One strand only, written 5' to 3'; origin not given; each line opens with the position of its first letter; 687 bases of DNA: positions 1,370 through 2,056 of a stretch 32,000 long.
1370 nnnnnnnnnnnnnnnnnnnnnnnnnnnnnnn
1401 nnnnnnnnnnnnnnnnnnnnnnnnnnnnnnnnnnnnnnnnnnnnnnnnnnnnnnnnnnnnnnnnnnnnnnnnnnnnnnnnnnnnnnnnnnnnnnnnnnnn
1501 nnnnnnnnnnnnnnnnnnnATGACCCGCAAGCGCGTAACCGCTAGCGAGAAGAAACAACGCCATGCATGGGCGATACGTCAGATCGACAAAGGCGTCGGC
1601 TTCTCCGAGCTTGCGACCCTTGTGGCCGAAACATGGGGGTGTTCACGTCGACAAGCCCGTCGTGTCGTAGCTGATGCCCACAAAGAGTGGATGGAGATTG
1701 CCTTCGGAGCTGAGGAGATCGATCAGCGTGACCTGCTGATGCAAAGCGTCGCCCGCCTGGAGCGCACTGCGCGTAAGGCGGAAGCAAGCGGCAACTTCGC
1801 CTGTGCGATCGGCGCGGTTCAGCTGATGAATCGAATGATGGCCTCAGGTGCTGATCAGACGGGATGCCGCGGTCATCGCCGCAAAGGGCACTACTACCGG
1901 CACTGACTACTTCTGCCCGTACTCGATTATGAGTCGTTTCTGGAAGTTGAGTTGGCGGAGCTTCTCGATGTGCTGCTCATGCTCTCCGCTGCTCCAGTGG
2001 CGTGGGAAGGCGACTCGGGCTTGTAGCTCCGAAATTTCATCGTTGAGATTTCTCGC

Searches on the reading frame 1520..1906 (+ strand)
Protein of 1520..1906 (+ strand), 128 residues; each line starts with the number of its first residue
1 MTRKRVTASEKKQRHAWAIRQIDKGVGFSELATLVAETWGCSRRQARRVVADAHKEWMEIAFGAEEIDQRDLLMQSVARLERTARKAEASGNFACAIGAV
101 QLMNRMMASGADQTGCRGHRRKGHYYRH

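Call 5: search_protein_families(library=pfam, proteins=[window:1520-1906:+], max_evalue=0.01)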
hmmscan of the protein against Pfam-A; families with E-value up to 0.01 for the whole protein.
window:1520-1906:+ (128 aa): 0 families

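Call 13: search_protein_families(library=phrogs, proteins=[window:1520-1906:+], max_evalue=0.01)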
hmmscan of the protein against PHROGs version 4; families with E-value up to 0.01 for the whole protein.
window:1520-1906:+ (128 aa): 1 family
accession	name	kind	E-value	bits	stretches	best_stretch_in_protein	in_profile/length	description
phrog_34910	-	unknown function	2e-06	29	1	1-106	1-102/107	-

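Call 36: search_protein_families(library=ncbifam, proteins=[window:1520-1906:+], max_evalue=0.1)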
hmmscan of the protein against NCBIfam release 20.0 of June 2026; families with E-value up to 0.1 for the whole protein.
window:1520-1906:+ (128 aa): 0 families

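Call 66: find_encoding_contigs(protein=window:1520-1906:+, flank=8000, max_places=8)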
Protein window:1520-1906:+ (128 aa): 23 contigs read that carry it; 8 places shown.
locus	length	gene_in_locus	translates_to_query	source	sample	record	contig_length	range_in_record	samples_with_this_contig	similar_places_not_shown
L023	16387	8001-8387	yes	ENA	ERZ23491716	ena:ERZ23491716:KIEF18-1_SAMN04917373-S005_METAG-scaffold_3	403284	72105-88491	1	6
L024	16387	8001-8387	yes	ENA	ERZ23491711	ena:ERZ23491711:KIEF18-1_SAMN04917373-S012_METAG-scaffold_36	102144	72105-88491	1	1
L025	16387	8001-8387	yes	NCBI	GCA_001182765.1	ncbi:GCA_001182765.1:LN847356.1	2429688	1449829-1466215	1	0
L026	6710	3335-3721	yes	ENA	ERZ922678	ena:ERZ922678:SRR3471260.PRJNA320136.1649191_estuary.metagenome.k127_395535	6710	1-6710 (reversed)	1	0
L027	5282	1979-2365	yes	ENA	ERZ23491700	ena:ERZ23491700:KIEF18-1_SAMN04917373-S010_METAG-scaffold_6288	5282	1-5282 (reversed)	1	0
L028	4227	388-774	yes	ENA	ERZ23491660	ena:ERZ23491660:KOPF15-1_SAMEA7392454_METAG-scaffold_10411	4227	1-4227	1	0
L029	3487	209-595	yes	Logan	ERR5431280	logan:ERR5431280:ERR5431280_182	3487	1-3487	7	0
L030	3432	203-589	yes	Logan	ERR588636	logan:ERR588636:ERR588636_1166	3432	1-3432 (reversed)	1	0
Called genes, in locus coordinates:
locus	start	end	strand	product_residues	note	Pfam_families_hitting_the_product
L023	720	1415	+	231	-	PF01656:CbiA, PF13614:AAA_31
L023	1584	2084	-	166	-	-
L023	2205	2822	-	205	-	-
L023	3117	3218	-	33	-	-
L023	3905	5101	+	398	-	PF10503:Esterase_PHB (weak)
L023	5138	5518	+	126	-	-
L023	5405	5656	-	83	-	-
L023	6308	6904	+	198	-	-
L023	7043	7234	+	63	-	-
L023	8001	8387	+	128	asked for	-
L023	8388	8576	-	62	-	-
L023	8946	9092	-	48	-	-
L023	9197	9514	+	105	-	PF11746:DUF3303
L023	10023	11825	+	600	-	-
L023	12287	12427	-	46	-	-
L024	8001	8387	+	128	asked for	-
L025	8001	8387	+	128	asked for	-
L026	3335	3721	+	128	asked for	-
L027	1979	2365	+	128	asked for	-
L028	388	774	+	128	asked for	-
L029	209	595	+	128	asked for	-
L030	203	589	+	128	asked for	-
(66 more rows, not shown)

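Call 81: search_protein_families(library=pfam, proteins=[window:1520-1903:+], max_evalue=10)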
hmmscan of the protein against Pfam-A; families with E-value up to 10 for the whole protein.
window:1520-1903:+ (128 aa): 1 family
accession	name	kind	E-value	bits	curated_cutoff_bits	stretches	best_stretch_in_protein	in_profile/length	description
PF10067.14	DUF2306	-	0.13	12.8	31.6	1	91-126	8-38/147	Predicted membrane protein (DUF2306)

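Call 93: search_dna_similar(query=window:1520-1903:+, collection=phages, mode=protein, max_evalue=1, max_rows=15)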
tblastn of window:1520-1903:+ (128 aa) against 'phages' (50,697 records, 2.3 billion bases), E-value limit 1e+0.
Records with a match: 5; places in all: 5; records where one place covers at least 80% of the query: 5.
Best place of each record, by identity: <60% 5.
By first word of the organism name: Prochlorococcus 3; Cyanophage 2.
By host as written in the record: Prochlorococcus MED4 4; Prochlorococcus marinus subsp. pastoris str. CCMP1986 1.
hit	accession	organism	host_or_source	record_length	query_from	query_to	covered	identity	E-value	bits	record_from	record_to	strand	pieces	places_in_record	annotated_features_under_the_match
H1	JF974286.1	Prochlorococcus phage MED4-184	Prochlorococcus MED4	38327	3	106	81%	25.7%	8e-1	35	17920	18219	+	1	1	hypothetical protein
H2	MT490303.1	Prochlorococcus phage P-HS2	Prochlorococcus marinus subsp. pastoris ...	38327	3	106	81%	25.7%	8e-1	35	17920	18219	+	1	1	hypothetical protein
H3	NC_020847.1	Prochlorococcus phage MED4-184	Prochlorococcus MED4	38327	3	106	81%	25.7%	8e-1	35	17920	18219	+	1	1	hypothetical protein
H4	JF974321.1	Cyanophage MED4-117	Prochlorococcus MED4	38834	3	106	81%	25.7%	8e-1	35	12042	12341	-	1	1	hypothetical protein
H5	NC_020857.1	Cyanophage MED4-117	Prochlorococcus MED4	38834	3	106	81%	25.7%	8e-1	35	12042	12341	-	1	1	hypothetical protein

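Call 94: get_annotated_region(hit=H3, flank=5000)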
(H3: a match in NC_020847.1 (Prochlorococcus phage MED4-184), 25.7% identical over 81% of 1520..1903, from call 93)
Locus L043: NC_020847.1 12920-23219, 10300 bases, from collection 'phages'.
description: Cyanophage MED4-184 genomic sequence.
organism: Prochlorococcus phage MED4-184 (NCBI taxid 889955)
taxonomy: Viruses; Duplodnaviria; Heunggongvirae; Uroviricota; Caudoviricetes
host: Prochlorococcus MED4; source: ALOHA; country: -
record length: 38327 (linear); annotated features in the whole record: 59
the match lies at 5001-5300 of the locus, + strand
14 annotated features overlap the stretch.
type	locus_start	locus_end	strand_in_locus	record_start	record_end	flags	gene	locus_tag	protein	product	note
CDS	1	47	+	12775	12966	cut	-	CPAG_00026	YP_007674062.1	hypothetical protein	-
CDS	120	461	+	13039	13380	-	-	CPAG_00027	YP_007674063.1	hypothetical protein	-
CDS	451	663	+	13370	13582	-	-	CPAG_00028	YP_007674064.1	hypothetical protein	-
CDS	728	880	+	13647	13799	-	-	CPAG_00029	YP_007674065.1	hypothetical protein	-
CDS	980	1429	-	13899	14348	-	-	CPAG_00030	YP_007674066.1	RusA-like Holliday junction resolvase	-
CDS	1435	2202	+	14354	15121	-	-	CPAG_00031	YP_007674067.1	replication initiation protein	-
CDS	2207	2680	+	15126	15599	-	-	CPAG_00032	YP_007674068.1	hypothetical protein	-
CDS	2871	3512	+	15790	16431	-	-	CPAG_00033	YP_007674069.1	DNA methylase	-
CDS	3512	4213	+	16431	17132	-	-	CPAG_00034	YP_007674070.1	hypothetical protein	-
CDS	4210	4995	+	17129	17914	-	-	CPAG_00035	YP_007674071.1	queuine tRNA-ribosyltransferase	-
CDS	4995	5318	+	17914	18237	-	-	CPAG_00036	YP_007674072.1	hypothetical protein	-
CDS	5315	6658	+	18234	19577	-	-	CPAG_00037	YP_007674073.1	terminase large subunit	-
CDS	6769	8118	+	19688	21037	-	-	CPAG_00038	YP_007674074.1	portal protein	-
CDS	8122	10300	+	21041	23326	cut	-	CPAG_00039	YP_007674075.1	head morphogenesis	-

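Call 96: search_protein_families(library=phrogs, proteins=[L043:4995-5315:+], max_evalue=0.01)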
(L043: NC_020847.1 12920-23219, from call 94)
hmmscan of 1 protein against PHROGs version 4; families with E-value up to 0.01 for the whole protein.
L043:4995-5315:+ (107 aa): 1 family
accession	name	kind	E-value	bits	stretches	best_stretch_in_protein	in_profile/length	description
phrog_34910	-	unknown function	3.7e-72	240.4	1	1-107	1-107/107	-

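Call 107: get_annotated_region(hit=H5, flank=3000)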
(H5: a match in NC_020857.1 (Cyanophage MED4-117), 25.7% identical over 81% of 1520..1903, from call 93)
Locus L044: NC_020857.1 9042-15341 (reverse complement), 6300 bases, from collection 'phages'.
description: Cyanophage MED4-117 genomic sequence.
organism: Cyanophage MED4-117 (NCBI taxid 889954)
taxonomy: Viruses; Duplodnaviria; Heunggongvirae; Uroviricota; Caudoviricetes
host: Prochlorococcus MED4; source: ALOHA; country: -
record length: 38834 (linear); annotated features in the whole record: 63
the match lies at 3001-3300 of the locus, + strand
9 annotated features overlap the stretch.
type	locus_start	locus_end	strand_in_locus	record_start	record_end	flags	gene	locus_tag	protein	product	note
CDS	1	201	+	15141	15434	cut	-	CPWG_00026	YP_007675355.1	hypothetical protein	-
CDS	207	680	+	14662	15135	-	-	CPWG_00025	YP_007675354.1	hypothetical protein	-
CDS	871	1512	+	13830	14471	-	-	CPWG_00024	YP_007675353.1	DNA methylase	-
CDS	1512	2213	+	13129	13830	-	-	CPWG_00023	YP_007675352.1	hypothetical protein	-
CDS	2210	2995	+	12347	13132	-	-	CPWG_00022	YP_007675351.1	queuine tRNA-ribosyltransferase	-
CDS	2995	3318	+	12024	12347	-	-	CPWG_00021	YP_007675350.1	hypothetical protein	-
CDS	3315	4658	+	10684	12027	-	-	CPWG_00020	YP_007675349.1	terminase large subunit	-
CDS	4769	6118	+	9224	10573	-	-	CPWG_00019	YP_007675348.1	portal protein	-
CDS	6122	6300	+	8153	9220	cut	-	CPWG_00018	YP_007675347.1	head morphogenesis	-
